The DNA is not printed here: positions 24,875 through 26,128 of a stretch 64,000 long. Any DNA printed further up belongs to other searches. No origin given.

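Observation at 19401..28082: Self-contained catabolic operon: oxygenase pair, ABC importer, formamidase-like hydrolase and Arg-less Rid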

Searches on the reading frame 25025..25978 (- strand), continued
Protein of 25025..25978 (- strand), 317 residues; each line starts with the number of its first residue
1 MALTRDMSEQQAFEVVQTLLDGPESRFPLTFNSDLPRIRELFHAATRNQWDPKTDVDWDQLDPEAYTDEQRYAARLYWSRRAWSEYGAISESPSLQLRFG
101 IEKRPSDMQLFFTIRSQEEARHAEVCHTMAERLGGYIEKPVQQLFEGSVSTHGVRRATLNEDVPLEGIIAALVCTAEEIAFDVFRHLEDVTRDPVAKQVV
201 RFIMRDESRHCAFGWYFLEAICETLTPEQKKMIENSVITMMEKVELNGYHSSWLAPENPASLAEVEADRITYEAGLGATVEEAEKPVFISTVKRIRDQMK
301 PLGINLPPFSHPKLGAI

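Call 40: search_solved_structures(query=L047:14402-15793:+, max_evalue=1e-20)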
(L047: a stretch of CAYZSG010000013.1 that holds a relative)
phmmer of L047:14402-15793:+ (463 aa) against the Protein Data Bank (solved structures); distinct sequences matched with E-value up to 1e-20: 45.
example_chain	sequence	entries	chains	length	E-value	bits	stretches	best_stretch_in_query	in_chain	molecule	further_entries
4wj3_A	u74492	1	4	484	1.2e-55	192.3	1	16-309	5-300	Glutamyl-tRNA(Gln) amidotransferase subunit A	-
2df4_A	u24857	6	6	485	5.3e-53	183.6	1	25-308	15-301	Glutamyl-tRNA(Gln) amidotransferase subunit A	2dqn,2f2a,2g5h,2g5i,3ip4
3al0_A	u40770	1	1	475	1.3e-46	162.6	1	78-317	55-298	Glutamyl-tRNA(Gln) amidotransferase subunit A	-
2gi3_A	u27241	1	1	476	1.3e-46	162.5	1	78-317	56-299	Glutamyl-tRNA(Gln) amidotransferase subunit A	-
3a1k_A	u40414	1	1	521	1.9e-46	162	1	49-317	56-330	Amidase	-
3a1i_A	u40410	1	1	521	5.6e-46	160.4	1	49-317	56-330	Amidase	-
6dhv_A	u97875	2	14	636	1.9e-45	158.7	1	20-460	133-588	Fatty acid amide hydrolase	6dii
3kfu_E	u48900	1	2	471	3.4e-45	157.9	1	20-319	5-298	Glutamyl-tRNA(Gln) amidotransferase subunit A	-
8eww_A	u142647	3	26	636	5.2e-45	157.3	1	20-460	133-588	Fatty acid amide hydrolase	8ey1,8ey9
3h0l_A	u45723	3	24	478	9e-44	153.2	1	18-306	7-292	Glutamyl-tRNA(Gln) amidotransferase subunit A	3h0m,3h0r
2dc0_A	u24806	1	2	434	8.9e-41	143.3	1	30-458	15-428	probable amidase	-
5h6s_A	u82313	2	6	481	2.1e-40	142.1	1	13-457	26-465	Amidase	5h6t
8xac_A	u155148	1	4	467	4.2e-40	141.1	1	14-461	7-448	Amidase family protein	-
4yj6_A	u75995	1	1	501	3.2e-39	138.2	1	13-459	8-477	Aryl acylamidase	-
4yji_A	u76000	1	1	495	9.4e-39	136.6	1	13-459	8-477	Aryl acylamidase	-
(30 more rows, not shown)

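Call 41: search_solved_structures(query=L057:12003-12878:+, max_evalue=0.00001)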
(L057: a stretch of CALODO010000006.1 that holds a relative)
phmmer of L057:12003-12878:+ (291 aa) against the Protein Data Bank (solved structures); distinct sequences matched with E-value up to 0.00001: 8.
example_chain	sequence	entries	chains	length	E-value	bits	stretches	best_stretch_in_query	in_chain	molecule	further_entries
3a6e_A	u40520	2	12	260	2e-18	69.7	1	10-189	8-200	Creatinine amidohydrolase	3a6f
3a6j_A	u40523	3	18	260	2.1e-18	69.6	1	10-189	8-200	Creatinine amidohydrolase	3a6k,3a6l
1j2t_A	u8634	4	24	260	2.2e-18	69.6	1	10-189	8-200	creatinine amidohydrolase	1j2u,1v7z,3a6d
3lub_A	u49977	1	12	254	3.1e-18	69.1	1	26-267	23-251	Putative creatinine amidohydrolase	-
3no4_A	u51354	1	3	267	2.9e-17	65.9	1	11-208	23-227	creatinine amidohydrolase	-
1q3k_A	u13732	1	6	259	3.3e-17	65.7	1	10-189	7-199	creatininase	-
3a6g_A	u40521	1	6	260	4.9e-17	65.1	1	10-189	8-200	Creatinine amidohydrolase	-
3a6h_A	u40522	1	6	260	1.5e-16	63.5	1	10-189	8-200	Creatinine amidohydrolase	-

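Call 42: search_protein_families(library=ncbifam, proteins=[L047:14402-15793:+, L057:12003-12878:+, L053:6419-7708:-, L064:8232-9305:+], max_evalue=0.001)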
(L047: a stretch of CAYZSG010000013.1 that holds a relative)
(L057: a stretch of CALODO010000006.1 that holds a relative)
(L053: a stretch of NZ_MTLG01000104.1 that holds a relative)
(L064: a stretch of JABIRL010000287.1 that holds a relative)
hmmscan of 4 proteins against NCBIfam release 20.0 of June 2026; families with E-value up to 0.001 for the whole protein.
L047:14402-15793:+ (463 aa): 26 families (the best 25 are shown)
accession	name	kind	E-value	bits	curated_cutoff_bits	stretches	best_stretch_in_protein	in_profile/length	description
NF004815.0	PRK06169.1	equivalog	7.7e-133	443.5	506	1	14-457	8-453/471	amidase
NF005450.0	PRK07042.1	equivalog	8.3e-117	390.5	458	1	16-456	7-445/464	amidase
NF005687.0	PRK07487.1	subfamily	8.7e-79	265.5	428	1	16-459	8-452/468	amidase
NF005686.0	PRK07486.1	subfamily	1.6e-73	248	465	1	8-457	6-467/486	amidase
NF004717.0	PRK06061.1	equivalog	3.2e-71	240.5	498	1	15-459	16-463/483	amidase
NF009119.0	PRK12470.1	equivalog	1.4e-70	238.7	498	1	18-460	11-449/462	amidase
NF004816.0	PRK06170.1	equivalog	3.4e-70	237.1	503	1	9-459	5-478/493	amidase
NF005688.0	PRK07488.1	equivalog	8.2e-70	236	532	2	10-362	5-342/474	indoleacetamide hydrolase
NF005460.0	PRK07056.1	subfamily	3.1e-62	211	447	1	24-459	16-449/457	amidase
TIGR00132.1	gatA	equivalog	3.8e-62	210.6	481.1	2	24-315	4-296/466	Asp-tRNA(Asn)/Glu-tRNA(Gln) amidotransferase subunit GatA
NF006631.0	PRK09201.1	equivalog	1.2e-60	205.6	461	1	15-457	6-449/466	AtzE family amidohydrolase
NF004766.0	PRK06102.1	equivalog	1.9e-60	205.3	559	1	17-454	9-442/455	amidase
TIGR02715.1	amido_AtzE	subfamily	1.8e-59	201.9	425.75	1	18-458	2-443/452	AtzE family amidohydrolase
NF005565.0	PRK07235.1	subfamily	2.4e-58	198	545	2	36-305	44-317/506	amidase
NF004622.0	PRK05962.1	equivalog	5.6e-55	186.9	463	1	36-459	8-424/431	amidase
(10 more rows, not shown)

L057:12003-12878:+ (291 aa): 4 families
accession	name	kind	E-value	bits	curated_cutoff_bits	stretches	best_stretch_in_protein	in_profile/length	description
TIGR03964.1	mycofact_creat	equivalog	6.1e-40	137.2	172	2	11-191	3-164/228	mycofactocin biosynthesis peptidyl-dipeptidase MftE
TIGR04448.1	creatininase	equivalog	1.2e-32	113.6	235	1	11-192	1-192/246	creatininase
NF041098.2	diketo_inos_hlase_IolN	equivalog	1.4e-26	93.3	245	1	1-264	1-266/307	3-dehydro-scyllo-inosose hydrolase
NF033501.0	ArfB_arch_rifla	equivalog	7.2e-06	25.9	180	1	32-177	23-146/219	2-amino-5-formylamino-6-ribosylaminopyrimidin-4(3H)-one 5'-monophosphate deformylase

L053:6419-7708:- (429 aa): 0 families

L064:8232-9305:+ (357 aa): 3 families
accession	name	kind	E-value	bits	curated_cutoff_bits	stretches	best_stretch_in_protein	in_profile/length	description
NF049936.1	TriMthamethphnDioxTmpA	equivalog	4.8e-08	32.2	400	1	131-303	172-340/366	2-trimethylaminoethylphosphonate dioxygenase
TIGR02409.1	carnitine_bodg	equivalog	1.5e-05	24.2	414.75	1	149-307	183-345/366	gamma-butyrobetaine dioxygenase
TIGR02410.1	carnitine_TMLD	equivalog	3.1e-05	23.7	268.3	1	149-300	175-338/362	trimethyllysine dioxygenase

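Call 61: search_solved_structures(query=A1, max_evalue=0.01, show_alignments=1)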
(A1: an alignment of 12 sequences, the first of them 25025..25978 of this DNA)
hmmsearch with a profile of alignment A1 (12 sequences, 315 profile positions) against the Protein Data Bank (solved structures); distinct sequences matched with E-value up to 0.01: 4.
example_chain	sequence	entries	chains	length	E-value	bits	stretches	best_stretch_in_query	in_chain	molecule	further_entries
9u78_A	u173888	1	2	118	1.3e-06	30.9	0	185-210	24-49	Single Chain Protein of De Novo Designed Helix Bundles-4EH2 with KDPV Loop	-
6nyr_A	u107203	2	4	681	0.003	19.8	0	195-230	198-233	Crov588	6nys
7qbk_A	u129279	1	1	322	0.0076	18.5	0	39-222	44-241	R2-like ligand-binding oxidase (homolog II) from Sulfolobus acidocaldarius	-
6qrz_A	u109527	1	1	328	0.0083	18.4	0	172-221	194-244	Ribonucleoside-diphosphate reductase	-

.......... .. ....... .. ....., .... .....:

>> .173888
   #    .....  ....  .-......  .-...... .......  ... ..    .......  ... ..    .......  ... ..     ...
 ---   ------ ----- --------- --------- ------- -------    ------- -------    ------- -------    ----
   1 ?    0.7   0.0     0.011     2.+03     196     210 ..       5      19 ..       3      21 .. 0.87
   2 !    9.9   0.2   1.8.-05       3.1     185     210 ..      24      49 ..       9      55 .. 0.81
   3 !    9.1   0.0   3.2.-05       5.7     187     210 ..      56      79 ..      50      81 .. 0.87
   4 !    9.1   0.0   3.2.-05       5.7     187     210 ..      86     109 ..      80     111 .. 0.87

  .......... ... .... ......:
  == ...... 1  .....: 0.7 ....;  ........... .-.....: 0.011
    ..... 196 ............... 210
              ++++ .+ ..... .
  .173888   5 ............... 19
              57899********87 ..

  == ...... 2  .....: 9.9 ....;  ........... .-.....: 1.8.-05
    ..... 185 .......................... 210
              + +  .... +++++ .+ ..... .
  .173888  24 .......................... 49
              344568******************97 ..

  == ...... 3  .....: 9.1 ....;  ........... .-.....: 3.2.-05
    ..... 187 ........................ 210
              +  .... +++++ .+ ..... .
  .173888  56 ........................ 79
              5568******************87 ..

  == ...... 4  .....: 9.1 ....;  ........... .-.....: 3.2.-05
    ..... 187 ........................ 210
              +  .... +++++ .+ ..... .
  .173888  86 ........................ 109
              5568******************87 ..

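Call 71: search_protein_representatives(alignment_id=A1)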
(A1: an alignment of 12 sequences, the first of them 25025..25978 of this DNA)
Query: 12 sequences, 315 profile positions. Proteins with E-value up to 0.001 (for the whole library): 779; up to 1e-10: 194; up to 1e-30: 59. The best 150 are listed.
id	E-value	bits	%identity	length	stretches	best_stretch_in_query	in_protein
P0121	5.9e-142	488.7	-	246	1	71-315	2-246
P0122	2.7e-128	443.8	-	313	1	15-315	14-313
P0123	6.0e-121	419.7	-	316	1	13-314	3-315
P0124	1.8e-92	326.2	-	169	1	147-315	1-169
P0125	1.4e-88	313.4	-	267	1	16-216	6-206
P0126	6.5e-87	307.9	-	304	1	12-315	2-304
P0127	3.4e-82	292.4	-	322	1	23-313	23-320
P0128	1.6e-81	290.2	-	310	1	21-253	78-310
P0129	9.6e-77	274.5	-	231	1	87-264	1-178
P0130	2.2e-76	273.3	-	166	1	14-171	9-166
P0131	4.6e-70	252.5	-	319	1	20-307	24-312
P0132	5.2e-70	252.4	-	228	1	10-145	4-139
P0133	2.9e-69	249.9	-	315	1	21-314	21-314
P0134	1.3e-65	237.9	-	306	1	21-307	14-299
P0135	3.2e-62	226.7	-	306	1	22-302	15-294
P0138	3.5e-60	220.1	-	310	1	14-308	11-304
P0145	9.3e-52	192.4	-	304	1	23-307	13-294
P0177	1.8e-31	125.7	-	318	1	21-303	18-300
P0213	5.6e-24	101.1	-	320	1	20-302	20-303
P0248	2.4e-17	79.3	-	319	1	16-306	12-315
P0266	1.1e-14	70.6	-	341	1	19-306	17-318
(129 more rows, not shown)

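Call 73: find_encoding_contigs(protein=P0213, flank=8000, max_places=3)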
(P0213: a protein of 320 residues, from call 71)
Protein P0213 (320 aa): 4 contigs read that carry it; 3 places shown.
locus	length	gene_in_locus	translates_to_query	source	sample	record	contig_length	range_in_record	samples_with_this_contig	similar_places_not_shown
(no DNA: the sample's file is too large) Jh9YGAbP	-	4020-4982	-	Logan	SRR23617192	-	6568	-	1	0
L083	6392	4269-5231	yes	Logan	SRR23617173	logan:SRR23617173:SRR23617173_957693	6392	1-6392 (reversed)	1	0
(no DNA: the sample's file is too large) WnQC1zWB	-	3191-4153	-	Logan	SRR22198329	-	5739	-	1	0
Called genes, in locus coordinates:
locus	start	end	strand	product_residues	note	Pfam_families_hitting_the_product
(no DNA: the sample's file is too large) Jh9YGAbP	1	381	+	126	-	?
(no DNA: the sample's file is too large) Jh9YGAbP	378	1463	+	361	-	PF08240:ADH_N, PF00107:ADH_zinc_N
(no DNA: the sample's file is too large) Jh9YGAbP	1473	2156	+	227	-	PF03070:TENA_THI-4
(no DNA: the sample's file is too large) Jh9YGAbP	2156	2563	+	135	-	PF01042:Ribonuc_L-PSP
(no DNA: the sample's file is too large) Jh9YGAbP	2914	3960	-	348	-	PF03601:Cons_hypoth698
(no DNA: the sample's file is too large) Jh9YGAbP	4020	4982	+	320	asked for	-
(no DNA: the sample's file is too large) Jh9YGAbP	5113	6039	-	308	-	PF11583:AurF (faint), PF04305:DUF455 (weak)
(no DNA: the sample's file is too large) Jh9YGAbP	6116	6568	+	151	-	?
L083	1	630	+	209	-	?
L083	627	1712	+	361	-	PF08240:ADH_N, PF00107:ADH_zinc_N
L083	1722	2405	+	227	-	PF03070:TENA_THI-4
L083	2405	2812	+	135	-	PF01042:Ribonuc_L-PSP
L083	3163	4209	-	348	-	PF03601:Cons_hypoth698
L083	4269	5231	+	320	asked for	-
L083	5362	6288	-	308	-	PF11583:AurF (faint), PF04305:DUF455 (weak)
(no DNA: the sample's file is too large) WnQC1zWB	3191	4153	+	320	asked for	-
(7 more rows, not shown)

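Call 74: find_encoding_contigs(protein=P0266, flank=8000, max_places=2)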
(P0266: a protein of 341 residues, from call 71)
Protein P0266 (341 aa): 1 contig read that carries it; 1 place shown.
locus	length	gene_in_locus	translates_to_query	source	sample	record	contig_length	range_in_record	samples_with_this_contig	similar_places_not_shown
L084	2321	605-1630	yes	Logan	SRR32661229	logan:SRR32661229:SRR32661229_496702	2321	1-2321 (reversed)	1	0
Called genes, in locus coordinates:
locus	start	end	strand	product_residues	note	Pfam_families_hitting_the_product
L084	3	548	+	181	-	?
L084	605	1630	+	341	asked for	-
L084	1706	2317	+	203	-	PF00440:TetR_N, PF17932:TetR_C_24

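Call 75: find_encoding_contigs(protein=P0177, flank=8000, max_places=2)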
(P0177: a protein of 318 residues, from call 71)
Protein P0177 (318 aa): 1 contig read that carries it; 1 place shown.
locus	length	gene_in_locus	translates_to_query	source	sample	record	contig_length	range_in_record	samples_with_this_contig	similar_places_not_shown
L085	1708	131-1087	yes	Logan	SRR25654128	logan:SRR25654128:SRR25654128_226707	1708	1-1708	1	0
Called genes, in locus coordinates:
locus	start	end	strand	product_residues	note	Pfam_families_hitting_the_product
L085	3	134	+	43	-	?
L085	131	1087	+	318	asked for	-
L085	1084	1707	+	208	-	?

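Call 76: find_encoding_contigs(protein=P0248, flank=8000, max_places=2)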
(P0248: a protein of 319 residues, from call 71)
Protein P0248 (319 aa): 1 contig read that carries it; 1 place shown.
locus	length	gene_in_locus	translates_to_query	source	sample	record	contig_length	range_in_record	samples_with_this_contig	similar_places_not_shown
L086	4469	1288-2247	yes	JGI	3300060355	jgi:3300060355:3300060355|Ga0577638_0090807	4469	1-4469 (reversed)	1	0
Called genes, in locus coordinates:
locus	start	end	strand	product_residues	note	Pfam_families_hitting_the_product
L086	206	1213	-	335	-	PF00355:Rieske, PF19112:VanA_C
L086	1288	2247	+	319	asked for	-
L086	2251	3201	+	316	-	-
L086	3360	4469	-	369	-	?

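Call 92: search_protein_families(library=ncbifam, proteins=[L083:1-630:+, L083:627-1712:+, L083:1722-2405:+, L083:2405-2812:+, L083:3163-4209:-], max_evalue=0.00001)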
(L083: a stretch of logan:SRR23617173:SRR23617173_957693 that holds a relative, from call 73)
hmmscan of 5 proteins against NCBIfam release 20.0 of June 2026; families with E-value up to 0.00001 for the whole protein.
L083:1-630:+ (209 aa): 3 families
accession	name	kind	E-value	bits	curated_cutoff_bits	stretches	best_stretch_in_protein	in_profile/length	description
TIGR03964.1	mycofact_creat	equivalog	1.2e-14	54.5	172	1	10-112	83-169/228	mycofactocin biosynthesis peptidyl-dipeptidase MftE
TIGR04448.1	creatininase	equivalog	9.3e-10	38.6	235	1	6-108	83-192/246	creatininase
NF041098.2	diketo_inos_hlase_IolN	equivalog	2.4e-09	36.7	245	1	7-123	90-208/307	3-dehydro-scyllo-inosose hydrolase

L083:627-1712:+ (361 aa): 21 families
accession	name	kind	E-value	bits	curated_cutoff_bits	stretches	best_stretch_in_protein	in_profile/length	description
TIGR03989.1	Rxyl_3153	subfamily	2e-91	307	440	1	2-360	3-370/370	NDMA-dependent alcohol dehydrogenase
TIGR02818.1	adh_III_F_hyde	equivalog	1.1e-90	304.4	543.95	1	2-360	3-368/368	S-(hydroxymethyl)glutathione dehydrogenase/class III alcohol dehydrogenase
TIGR03451.1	mycoS_dep_FDH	equivalog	1.3e-82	277.6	512.9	1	3-358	4-356/358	S-(hydroxymethyl)mycothiol dehydrogenase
NF041097.1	keto_inos_dh_IolM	equivalog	1.3e-44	152.4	450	1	13-346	40-376/389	scyllo-inosose 3-dehydrogenase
NF006940.0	PRK09422.1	equivalog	7e-41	140.3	344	1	1-360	1-335/338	alcohol dehydrogenase AdhP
NF010344.0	PRK13771.1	subfamily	2.6e-40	138.4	349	1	1-347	1-320/334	putative alcohol dehydrogenase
NF003808.0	PRK05396.1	equivalog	1.8e-36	125.7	380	1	11-349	11-330/341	L-threonine 3-dehydrogenase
TIGR03366.1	HpnZ_proposed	hypoth_equivalog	7.9e-36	123.8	328.1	1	25-288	5-263/315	putative phosphonate catabolism associated alcohol dehydrogenase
TIGR00692.1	tdh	equivalog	4.7e-35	121.2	458.35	1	13-350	11-331/340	L-threonine 3-dehydrogenase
NF041172.1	AcrlCoa_red_Thmprot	equivalog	2e-33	115.8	500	1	1-345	1-319/334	acryloyl-CoA reductase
TIGR03201.1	dearomat_had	equivalog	5.9e-33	114.4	338.65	1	13-350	11-339/349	6-hydroxycyclohex-1-ene-1-carbonyl-CoA dehydrogenase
NF047908.1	AldhRedAhr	equivalog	6.5e-28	97.6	470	1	22-357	25-332/335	NADPH-dependent aldehyde reductase Ahr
NF007642.0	PRK10309.1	equivalog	6.8e-28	97.9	550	1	10-233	9-214/347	galactitol-1-phosphate 5-dehydrogenase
NF007489.0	PRK10083.1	equivalog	2.8e-27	95.6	376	1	6-344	5-320/339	Zn-dependent oxidoreductase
TIGR02824.1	quinone_pig3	subfamily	1.4e-26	93.3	296.8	2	120-299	80-257/325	putative NAD(P)H quinone oxidoreductase, PIG3 family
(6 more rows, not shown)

L083:1722-2405:+ (227 aa): 3 families
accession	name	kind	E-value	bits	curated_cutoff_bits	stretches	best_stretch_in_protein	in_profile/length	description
TIGR04306.1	salvage_TenA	equivalog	1.7e-40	139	130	1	14-215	3-206/208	thiaminase II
NF011301.0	PRK14713.1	equivalog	4.7e-36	124.7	512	1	2-214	320-526/534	bifunctional hydroxymethylpyrimidine kinase/phosphomethylpyrimidine kinase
NF007070.0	PRK09517.1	equivalog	2.7e-19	69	761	1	4-186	546-721/755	multifunctional thiamine-phosphate pyrophosphorylase/synthase/phosphomethylpyrimidine kinase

L083:2405-2812:+ (135 aa): 3 families
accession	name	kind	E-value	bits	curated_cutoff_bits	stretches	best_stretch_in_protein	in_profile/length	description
TIGR03610.1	RutC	equivalog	1.5e-23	83.3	169.1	1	6-132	4-126/127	pyrimidine utilization protein C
TIGR00004.1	TIGR00004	subfamily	7.3e-23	81.1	106.25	1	8-131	4-124/125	Rid family detoxifying hydrolase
NF008490.0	PRK11401.1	equivalog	3.2e-09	36.7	222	1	24-130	19-125/129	enamine/imine deaminase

L083:3163-4209:- (348 aa): 1 family
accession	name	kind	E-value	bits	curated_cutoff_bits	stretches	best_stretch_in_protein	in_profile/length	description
TIGR00698.1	TIGR00698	subfamily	5.8e-44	150.7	232.6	1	24-342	18-329/335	YeiH family putative sulfate export transporter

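Call 93: predict_structure(alignment_id=A2)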
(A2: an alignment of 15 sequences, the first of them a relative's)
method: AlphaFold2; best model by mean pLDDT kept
length: 429 residues; sequences in the alignment: 15
mean_pLDDT: 87.2   pTM: 0.69
mean pLDDT of the five models: 87.2, 85.7, 85.6, 85.6, 85.1
residues with pLDDT >= 90: 243; 70-90: 152; 50-70: 29; < 50: 5
segments of 3 or more residues with pLDDT < 50: 426-429
pLDDT, mean of each block of 10 residues (from residue 1): 93 90 93 94 92 87 93 94 93 90 87 79 73 86 92 87 89 90 94 93 94 66 64 83 86 90 91 86 94 82 92 92 88 94 93 88 68 82 93 88 89 90 62
secondary structure, 60 per line:
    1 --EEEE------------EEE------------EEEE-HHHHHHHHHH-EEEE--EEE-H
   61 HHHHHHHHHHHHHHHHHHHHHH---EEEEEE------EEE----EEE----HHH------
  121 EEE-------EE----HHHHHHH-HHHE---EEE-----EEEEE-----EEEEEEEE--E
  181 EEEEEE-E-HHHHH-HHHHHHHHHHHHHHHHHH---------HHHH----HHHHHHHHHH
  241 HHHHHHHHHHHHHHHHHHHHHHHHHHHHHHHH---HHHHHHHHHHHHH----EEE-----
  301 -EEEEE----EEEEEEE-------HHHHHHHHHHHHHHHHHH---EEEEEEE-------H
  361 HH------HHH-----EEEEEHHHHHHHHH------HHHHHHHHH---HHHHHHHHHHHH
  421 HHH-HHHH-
elements in order: E3-6 E19-21 E34-37 H39-48 E50-53 E56-58 H60-82 E86-91 E98-100 E105-107 E121-123 H137-143 E152-154 E160-164 E170-177 E180-186 H190-194 H196-213 H223-226 H231-272 H276-288 E293-295 E302-306 E311-317 H325-342 E346-352 E377-381 H382-390 H397-405 H409-423 H425-428

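Call 96: fold_search(model_id=the predicted structure, library=pdb)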
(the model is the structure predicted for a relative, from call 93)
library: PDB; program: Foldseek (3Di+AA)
matches with E <= 10: 992; with E <= 0.001: 0
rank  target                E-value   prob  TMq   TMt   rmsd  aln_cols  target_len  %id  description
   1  1wtd_B                1.1e-03  0.98  0.14  0.21  16.5       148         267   13  Crystal structure of type II restrcition endonuclease, EcoO109I DNA-free form (released 2004-12-14)
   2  1wtd_A                3.1e-03  0.97  0.19  0.28  15.1       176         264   15  Crystal structure of type II restrcition endonuclease, EcoO109I DNA-free form (released 2004-12-14)
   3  7edb_A                6.9e-03  0.99  0.22  0.26  11.1       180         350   12  EcoT38I restriction endonuclease complexed with DNA (released 2022-03-16)
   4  1wte_MODEL_1_A        1.1e-02  0.93  0.16  0.24  14.9       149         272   13  Crystal structure of type II restrcition endonuclease, EcoO109I complexed with cognate DNA (released 2004-12-14)
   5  3ajv_C                1.2e-02  1.00  0.15  0.36   4.5        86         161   21  Splicing endonuclease from Aeropyrum pernix (released 2010-11-17)
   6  3ajv_A                1.7e-02  0.99  0.13  0.29   3.1        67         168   21  Splicing endonuclease from Aeropyrum pernix (released 2010-11-17)
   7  2p14                  2.2e-02  0.97  0.22  0.45   9.6       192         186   11  Crystal structure of small subunit (R.BspD6I2) of the heterodimeric restriction endonuclease R.BspD6I (released 2008-03-11)
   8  6lvw                  2.2e-02  0.80  0.21  0.15   9.7       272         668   12  Polyextremophilic Beta-galactosidase from the Antarctic haloarchaeon Halorubrum lacusprofundi (released 2020-10-28)
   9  9dou_A                2.7e-02  0.89  0.17  0.09   9.5       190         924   13  Taeniopygia guttata R2 retrotransposon (R2Tg) initiating target-primed reverse transcription (released 2025-05-21)
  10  8gh6_A                3.1e-02  0.98  0.15  0.08   6.8       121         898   12  Bombyx mori R2 retrotransposon initiating target-primed reverse transcription (released 2023-04-05)
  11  7vkz_B                3.5e-02  0.94  0.25  0.16   7.1       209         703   10  The complex structure of beta-1,2-glucosyltransferase from Ignavibacterium album with 1-Deoxynojirimycin (released 2022-03-09)
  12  7vkz_A                3.5e-02  0.92  0.23  0.15   7.4       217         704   10  The complex structure of beta-1,2-glucosyltransferase from Ignavibacterium album with 1-Deoxynojirimycin (released 2022-03-09)
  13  7vkw_A                4.4e-02  0.93  0.24  0.16   6.3       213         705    9  The apo structure of beta-1,2-glucosyltransferase from Ignavibacterium album (released 2022-03-09)
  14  7x87_A                4.4e-02  0.93  0.24  0.15   6.7       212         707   10  The complex structure of beta-1,2-glucosyltransferase from Ignavibacterium album with sophotetraose observed as sophor (released 2022-04-20)
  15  2ph7_B                4.4e-02  0.57  0.13  0.22   7.5       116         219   16  Crystal structure of AF2093 from Archaeoglobus fulgidus (released 2007-05-08)
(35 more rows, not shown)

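Call 98: find_encoding_contigs(protein=P0131, flank=9000, max_places=2)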
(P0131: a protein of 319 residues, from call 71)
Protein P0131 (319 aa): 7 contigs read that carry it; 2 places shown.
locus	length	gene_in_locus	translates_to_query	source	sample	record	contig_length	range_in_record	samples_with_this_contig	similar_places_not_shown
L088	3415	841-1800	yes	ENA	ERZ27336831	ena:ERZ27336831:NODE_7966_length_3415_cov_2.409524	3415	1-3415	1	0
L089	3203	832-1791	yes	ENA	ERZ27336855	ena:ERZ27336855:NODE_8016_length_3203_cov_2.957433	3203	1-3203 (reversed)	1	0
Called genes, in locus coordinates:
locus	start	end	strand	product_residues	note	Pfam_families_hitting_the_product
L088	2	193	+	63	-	?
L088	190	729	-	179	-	PF06684:AA_synth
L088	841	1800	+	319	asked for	-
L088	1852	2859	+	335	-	PF04909:Amidohydro_2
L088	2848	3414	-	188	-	?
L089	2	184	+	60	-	?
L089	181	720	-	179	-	PF06684:AA_synth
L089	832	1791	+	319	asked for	-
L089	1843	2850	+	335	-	PF04909:Amidohydro_2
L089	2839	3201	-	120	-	?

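Call 99: find_encoding_contigs(protein=P0138, flank=9000, max_places=2)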
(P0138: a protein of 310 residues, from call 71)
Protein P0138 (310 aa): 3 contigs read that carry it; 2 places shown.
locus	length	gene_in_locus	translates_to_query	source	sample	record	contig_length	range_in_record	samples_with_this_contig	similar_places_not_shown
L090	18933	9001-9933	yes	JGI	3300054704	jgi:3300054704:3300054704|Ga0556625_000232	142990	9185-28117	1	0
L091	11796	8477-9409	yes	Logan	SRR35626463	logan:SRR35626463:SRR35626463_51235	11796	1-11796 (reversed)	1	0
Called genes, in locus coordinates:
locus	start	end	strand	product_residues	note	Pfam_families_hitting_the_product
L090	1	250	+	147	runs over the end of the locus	PF07331:TctB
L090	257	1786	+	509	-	PF01970:TctA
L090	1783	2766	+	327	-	PF03401:TctC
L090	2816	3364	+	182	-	PF01327:Pep_deformylase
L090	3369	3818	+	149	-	-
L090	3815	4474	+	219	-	PF04305:DUF455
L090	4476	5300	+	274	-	PF13369:Transglut_core2, PF13371:TPR_9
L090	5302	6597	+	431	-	PF13428:TPR_14 (faint), PF13432:TPR_16 (faint), PF01435:Peptidase_M48, PF07719:TPR_2 (faint), PF13431:TPR_17 (faint), PF13371:TPR_9, PF00515:TPR_1 (faint), PF13414:TPR_11 (weak)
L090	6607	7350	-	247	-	PF01047:MarR (faint), PF01978:TrmB (faint), PF09339:HTH_IclR, PF12802:MarR_2, PF25213:HVO_A0261_N (weak), PF01614:IclR_C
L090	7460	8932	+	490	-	PF00171:Aldedh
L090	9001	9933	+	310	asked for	PF11583:AurF (weak)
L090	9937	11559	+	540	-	PF01019:G_glu_transpept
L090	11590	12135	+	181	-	PF06684:AA_synth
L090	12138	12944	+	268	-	PF00005:ABC_tran, PF13304:AAA_21 (faint), PF12399:BCA_ABC_TP_C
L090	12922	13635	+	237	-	PF00005:ABC_tran, PF13304:AAA_21 (faint)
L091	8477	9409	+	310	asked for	PF11583:AurF (weak)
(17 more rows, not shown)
